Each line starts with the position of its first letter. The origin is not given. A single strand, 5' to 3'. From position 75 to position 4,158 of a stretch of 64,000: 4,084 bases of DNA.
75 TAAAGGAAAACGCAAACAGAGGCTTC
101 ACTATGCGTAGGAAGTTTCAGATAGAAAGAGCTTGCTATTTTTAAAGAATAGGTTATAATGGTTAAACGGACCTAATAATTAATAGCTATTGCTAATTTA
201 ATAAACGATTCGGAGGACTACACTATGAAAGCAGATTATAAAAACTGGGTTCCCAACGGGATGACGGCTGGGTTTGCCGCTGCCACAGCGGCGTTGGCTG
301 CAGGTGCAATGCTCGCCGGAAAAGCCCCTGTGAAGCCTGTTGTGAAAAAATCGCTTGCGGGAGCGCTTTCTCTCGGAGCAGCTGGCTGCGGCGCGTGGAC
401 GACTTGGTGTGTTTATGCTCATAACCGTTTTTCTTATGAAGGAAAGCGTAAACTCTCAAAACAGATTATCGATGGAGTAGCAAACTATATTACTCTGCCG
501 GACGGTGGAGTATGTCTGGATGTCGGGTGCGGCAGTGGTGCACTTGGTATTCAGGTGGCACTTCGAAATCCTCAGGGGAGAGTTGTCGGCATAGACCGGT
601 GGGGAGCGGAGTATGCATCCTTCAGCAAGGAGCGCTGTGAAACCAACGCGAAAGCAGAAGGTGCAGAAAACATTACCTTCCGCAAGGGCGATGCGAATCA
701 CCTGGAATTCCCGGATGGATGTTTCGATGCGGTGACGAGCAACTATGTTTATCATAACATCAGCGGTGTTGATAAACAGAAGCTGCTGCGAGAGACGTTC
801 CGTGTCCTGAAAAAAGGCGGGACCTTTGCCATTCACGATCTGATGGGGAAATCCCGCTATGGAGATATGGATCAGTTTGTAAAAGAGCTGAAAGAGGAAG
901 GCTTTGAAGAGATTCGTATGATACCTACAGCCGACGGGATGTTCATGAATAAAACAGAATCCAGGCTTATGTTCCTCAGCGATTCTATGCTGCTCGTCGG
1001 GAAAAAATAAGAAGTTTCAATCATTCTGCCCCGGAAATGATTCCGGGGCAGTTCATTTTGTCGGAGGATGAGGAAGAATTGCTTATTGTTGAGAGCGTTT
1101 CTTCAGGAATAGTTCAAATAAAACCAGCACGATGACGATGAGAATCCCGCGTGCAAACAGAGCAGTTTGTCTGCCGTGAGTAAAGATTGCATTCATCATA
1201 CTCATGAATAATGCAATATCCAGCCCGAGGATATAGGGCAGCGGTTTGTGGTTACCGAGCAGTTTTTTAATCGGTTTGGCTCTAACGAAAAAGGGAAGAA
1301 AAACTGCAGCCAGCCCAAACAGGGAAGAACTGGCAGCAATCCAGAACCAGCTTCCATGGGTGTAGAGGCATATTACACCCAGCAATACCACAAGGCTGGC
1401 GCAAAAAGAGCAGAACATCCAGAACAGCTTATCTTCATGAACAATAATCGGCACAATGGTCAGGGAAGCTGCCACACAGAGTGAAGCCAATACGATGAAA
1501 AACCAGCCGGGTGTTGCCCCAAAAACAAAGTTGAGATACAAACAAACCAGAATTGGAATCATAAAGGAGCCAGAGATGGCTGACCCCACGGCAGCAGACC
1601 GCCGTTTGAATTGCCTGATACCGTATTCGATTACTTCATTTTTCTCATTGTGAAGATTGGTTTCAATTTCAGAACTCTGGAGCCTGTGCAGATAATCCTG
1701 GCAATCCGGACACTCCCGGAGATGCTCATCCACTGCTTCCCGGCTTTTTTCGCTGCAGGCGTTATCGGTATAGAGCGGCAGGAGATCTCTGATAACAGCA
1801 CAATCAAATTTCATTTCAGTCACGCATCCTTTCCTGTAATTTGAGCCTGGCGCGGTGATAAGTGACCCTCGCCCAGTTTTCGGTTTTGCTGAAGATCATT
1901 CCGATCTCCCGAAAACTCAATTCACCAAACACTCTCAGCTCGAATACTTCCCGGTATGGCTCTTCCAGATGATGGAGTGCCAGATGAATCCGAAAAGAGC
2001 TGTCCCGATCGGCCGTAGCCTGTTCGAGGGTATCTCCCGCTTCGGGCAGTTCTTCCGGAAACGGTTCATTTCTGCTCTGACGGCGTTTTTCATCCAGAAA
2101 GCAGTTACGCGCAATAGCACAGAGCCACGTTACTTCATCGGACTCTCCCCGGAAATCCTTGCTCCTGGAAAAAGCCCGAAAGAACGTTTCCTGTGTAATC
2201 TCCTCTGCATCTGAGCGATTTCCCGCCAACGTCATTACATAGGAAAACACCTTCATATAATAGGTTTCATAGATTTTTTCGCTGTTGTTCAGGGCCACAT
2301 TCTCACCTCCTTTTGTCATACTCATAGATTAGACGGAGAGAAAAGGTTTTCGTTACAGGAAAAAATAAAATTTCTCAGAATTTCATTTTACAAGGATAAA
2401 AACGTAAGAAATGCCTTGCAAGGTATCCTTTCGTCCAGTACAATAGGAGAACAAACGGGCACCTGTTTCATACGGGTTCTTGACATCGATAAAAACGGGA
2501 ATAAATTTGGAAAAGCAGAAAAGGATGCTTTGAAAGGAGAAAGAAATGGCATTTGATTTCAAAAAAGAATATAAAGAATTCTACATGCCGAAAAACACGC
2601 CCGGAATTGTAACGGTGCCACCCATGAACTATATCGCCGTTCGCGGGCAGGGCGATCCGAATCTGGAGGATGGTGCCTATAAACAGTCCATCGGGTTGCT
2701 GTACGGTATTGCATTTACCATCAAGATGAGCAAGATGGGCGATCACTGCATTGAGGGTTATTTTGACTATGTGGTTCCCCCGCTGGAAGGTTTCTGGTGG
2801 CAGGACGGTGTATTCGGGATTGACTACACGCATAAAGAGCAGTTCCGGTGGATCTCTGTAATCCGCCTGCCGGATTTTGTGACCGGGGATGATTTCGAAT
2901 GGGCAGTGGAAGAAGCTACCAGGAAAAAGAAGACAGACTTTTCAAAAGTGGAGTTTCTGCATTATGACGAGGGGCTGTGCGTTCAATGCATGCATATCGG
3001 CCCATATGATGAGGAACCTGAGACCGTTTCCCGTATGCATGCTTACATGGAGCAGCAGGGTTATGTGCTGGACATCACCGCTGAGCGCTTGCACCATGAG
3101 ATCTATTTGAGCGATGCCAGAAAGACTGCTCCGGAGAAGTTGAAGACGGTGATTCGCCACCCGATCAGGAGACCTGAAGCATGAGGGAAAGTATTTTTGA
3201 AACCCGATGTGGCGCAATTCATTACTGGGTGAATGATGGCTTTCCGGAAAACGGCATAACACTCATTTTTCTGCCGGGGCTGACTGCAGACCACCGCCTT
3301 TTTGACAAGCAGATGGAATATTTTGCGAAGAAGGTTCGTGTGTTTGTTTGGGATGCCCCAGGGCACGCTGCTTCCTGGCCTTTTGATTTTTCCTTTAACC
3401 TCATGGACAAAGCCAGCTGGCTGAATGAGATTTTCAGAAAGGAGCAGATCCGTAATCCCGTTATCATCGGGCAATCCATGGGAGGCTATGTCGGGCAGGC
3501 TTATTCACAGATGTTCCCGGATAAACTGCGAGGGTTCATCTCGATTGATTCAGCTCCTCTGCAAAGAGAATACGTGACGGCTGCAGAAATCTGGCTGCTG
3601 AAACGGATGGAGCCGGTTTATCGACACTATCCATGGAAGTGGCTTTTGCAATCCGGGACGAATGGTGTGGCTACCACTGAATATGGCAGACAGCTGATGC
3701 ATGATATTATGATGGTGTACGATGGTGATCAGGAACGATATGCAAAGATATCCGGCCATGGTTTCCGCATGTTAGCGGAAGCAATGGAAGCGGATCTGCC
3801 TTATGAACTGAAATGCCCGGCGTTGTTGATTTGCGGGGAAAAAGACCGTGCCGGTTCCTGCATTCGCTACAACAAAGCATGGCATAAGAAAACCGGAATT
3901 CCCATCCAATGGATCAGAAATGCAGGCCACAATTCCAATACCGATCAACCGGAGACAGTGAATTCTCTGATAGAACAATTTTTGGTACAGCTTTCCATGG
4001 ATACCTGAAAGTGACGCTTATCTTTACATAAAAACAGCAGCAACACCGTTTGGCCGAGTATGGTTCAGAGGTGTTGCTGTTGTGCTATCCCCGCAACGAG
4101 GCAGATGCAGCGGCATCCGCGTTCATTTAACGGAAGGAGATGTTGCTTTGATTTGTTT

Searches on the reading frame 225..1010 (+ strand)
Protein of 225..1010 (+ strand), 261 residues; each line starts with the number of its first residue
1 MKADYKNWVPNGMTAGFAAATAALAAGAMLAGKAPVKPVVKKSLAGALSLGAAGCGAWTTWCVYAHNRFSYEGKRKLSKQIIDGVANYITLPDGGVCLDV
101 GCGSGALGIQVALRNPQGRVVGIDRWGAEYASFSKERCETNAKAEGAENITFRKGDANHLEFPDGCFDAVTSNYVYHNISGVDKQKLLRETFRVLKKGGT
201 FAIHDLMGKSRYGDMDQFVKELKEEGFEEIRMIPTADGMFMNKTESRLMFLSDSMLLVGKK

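Call 51: search_protein_families(library=pfam, proteins=[window:225-1010:+], max_evalue=0.00001)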
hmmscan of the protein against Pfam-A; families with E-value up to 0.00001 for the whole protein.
window:225-1010:+ (261 aa): 10 families
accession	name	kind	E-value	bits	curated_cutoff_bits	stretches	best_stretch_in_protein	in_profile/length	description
PF13847.12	Methyltransf_31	-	6.5e-23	81.5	27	1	94-225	4-125/145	Methyltransferase domain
PF08241.18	Methyltransf_11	-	1.3e-19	71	21.2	1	98-203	1-95/95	Methyltransferase domain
PF13649.12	Methyltransf_25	-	5.1e-19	69.2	27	1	98-199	2-97/97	Methyltransferase domain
PF01209.24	Ubie_methyltran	-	3.6e-15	56.4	20.1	1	93-203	47-151/233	ubiE/COQ5 methyltransferase family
PF08242.18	Methyltransf_12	-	4e-12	47.2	30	1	98-201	1-98/98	Methyltransferase domain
PF13489.12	Methyltransf_23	-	2.7e-10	40.6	27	1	76-206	4-119/164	Methyltransferase domain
PF05175.20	MTS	-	2e-08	34.5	23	1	93-203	31-138/170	Methyltransferase small domain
PF02390.23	Methyltransf_4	-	3.6e-06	27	24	1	96-199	4-111/173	Putative methyltransferase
PF05148.21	Methyltransf_8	-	4.2e-06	27.2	27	0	179-232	132-183/219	Hypothetical methyltransferase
PF01728.25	FtsJ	-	8.2e-06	26.3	24.1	0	91-233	19-162/181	FtsJ-like methyltransferase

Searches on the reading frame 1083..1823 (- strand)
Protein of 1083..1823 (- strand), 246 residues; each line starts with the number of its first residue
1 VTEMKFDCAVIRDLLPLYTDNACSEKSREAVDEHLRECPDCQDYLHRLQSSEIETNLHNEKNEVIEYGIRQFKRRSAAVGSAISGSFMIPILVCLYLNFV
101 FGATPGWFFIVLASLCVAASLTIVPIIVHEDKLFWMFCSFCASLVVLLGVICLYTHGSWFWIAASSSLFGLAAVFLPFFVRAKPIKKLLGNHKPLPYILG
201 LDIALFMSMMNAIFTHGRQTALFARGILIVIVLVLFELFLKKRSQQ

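Call 53: search_protein_families(library=pfam, proteins=[window:1083-1823:-], max_evalue=0.00001)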
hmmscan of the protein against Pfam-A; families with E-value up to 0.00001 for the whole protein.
window:1083-1823:- (246 aa): 1 family
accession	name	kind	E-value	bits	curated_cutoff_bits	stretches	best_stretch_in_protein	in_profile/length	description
PF13490.11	zf-HC2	-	1.9e-11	44.2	22.2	1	8-42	1-35/35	Putative zinc-finger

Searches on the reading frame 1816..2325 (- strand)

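Call 53: search_protein_families(library=pfam, proteins=[window:1816-2325:-], max_evalue=0.00001)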
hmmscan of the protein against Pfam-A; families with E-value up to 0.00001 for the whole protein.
window:1816-2325:- (169 aa): 3 families
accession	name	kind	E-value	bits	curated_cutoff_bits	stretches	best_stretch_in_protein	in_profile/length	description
PF04542.20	Sigma70_r2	-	4.4e-14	52.4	24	1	18-85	1-70/71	Sigma-70 region 2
PF08281.18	Sigma70_r4_2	-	1.3e-09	37.9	25.7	1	112-163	3-54/54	Sigma-70, region 4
PF04545.22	Sigma70_r4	-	8.6e-06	25.6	24.1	0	116-165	1-50/50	Sigma-70, region 4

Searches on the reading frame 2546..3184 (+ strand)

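Call 51: search_protein_families(library=pfam, proteins=[window:2546-3184:+], max_evalue=0.00001)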
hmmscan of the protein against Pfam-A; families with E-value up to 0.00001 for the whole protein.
window:2546-3184:+ (212 aa): 1 family
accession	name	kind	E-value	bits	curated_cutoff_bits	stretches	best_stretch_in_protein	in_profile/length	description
PF06445.20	GyrI-like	-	3.5e-22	79.8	26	1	19-207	3-154/155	GyrI-like small molecule binding domain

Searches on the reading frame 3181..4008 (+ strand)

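Call 51: search_protein_families(library=pfam, proteins=[window:3181-4008:+], max_evalue=0.00001)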
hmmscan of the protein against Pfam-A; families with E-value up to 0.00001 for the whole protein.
window:3181-4008:+ (275 aa): 3 families
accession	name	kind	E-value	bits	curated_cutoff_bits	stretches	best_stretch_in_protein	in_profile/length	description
PF12697.13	Abhydrolase_6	-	1e-16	62.7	26.3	1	28-261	1-215/217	Alpha/beta hydrolase family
PF00561.26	Abhydrolase_1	-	1e-14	55.3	25.8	1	27-125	2-107/245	alpha/beta hydrolase fold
PF12146.15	Hydrolase_4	-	2.3e-10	40.6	27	1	28-224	7-204/239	Serine aminopeptidase, S33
